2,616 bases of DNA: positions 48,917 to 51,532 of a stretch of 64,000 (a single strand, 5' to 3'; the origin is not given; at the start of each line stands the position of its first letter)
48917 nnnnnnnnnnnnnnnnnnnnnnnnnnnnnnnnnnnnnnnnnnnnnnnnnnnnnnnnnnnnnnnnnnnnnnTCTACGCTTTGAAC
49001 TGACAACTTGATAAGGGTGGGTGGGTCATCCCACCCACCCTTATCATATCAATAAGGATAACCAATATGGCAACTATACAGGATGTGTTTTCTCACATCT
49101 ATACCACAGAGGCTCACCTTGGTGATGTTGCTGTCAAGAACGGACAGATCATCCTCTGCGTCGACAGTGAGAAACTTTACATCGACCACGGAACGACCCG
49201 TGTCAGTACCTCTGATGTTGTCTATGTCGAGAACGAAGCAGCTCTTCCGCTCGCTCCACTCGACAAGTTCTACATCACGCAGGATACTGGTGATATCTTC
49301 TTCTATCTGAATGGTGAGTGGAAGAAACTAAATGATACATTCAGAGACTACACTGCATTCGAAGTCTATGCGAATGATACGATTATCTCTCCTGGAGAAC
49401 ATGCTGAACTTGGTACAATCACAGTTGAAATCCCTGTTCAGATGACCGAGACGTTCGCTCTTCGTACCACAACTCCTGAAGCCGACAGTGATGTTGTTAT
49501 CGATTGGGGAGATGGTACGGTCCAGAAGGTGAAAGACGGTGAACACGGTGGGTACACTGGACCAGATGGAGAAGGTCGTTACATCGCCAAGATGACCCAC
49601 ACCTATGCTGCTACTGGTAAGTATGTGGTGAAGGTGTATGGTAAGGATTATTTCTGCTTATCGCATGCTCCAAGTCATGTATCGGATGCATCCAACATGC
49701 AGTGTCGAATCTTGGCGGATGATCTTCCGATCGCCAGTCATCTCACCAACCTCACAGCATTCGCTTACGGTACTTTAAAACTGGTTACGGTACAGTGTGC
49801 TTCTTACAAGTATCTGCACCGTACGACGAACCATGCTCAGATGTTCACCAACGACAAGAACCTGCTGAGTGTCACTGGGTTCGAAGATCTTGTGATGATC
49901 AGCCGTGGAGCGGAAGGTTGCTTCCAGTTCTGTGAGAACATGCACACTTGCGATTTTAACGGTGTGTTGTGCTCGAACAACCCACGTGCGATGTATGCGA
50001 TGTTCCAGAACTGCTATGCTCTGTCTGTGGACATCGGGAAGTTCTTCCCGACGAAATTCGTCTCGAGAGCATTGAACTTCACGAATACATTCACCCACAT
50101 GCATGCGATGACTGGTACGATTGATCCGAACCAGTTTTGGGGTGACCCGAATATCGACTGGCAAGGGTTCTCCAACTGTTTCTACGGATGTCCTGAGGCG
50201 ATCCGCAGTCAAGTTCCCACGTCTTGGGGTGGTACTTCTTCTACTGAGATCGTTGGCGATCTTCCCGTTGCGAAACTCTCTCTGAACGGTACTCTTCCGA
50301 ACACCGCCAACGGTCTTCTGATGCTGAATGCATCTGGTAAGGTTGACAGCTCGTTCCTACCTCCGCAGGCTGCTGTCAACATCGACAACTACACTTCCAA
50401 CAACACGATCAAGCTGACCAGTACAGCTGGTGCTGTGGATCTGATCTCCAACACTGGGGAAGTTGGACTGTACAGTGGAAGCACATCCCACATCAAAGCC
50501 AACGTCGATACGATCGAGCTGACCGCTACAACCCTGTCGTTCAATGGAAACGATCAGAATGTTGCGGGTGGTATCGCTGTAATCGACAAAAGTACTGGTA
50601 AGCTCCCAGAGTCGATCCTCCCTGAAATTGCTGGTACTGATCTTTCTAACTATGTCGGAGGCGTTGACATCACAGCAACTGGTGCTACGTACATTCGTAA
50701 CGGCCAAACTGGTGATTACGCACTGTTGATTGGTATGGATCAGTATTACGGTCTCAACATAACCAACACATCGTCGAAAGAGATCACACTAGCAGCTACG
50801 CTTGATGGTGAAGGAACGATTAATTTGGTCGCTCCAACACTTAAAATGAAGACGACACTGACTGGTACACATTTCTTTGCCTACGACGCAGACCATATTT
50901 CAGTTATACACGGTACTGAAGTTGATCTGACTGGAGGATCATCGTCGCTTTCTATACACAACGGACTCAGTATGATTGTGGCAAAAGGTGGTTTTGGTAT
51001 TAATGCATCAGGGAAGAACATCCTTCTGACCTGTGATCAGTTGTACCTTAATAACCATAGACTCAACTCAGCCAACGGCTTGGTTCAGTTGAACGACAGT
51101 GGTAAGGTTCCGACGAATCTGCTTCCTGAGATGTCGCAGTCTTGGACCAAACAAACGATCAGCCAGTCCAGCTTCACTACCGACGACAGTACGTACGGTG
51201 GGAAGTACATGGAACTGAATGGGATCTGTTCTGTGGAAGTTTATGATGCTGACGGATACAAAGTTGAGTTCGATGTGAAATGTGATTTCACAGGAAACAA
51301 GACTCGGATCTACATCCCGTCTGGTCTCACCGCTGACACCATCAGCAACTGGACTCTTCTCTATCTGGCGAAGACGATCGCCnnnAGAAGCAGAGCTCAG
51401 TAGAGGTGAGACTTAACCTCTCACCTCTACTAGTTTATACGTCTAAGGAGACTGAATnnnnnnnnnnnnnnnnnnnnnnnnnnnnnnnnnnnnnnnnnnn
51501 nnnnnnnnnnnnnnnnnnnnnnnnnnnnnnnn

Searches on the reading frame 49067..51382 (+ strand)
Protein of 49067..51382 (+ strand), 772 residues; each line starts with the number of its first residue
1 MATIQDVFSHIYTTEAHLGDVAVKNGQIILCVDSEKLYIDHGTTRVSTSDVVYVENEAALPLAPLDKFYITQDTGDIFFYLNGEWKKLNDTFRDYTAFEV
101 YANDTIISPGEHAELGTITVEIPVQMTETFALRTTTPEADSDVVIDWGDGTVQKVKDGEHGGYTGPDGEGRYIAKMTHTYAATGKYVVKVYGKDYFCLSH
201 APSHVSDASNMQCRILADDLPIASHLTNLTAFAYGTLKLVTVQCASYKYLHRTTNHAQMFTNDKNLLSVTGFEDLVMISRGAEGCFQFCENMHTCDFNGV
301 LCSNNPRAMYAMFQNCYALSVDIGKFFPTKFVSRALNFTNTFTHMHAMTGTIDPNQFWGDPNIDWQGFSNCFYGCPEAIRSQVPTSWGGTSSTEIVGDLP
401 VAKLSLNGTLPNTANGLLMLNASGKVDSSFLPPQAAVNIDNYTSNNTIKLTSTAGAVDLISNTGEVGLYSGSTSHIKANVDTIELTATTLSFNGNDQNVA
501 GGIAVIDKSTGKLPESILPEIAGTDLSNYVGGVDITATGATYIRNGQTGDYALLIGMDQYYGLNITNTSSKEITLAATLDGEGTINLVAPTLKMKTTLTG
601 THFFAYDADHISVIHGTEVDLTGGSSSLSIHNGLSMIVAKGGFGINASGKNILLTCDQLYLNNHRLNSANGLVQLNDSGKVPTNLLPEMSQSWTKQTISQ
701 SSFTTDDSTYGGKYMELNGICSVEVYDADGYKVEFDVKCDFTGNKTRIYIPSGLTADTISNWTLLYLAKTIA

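Call 11: search_protein_families(library=phrogs, proteins=[window:49067-51382:+], max_evalue=0.00001)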
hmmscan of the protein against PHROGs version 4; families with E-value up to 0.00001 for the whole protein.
window:49067-51382:+ (772 aa): 1 family
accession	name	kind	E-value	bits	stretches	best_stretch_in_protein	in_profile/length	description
phrog_1446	-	tail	9.9e-06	26.2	0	656-714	70-130/251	minor tail protein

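Call 71: search_protein_families(library=pfam, proteins=[window:49067-51382:+], max_evalue=0.001)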
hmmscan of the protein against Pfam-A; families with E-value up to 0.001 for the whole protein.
window:49067-51382:+ (772 aa): 0 families
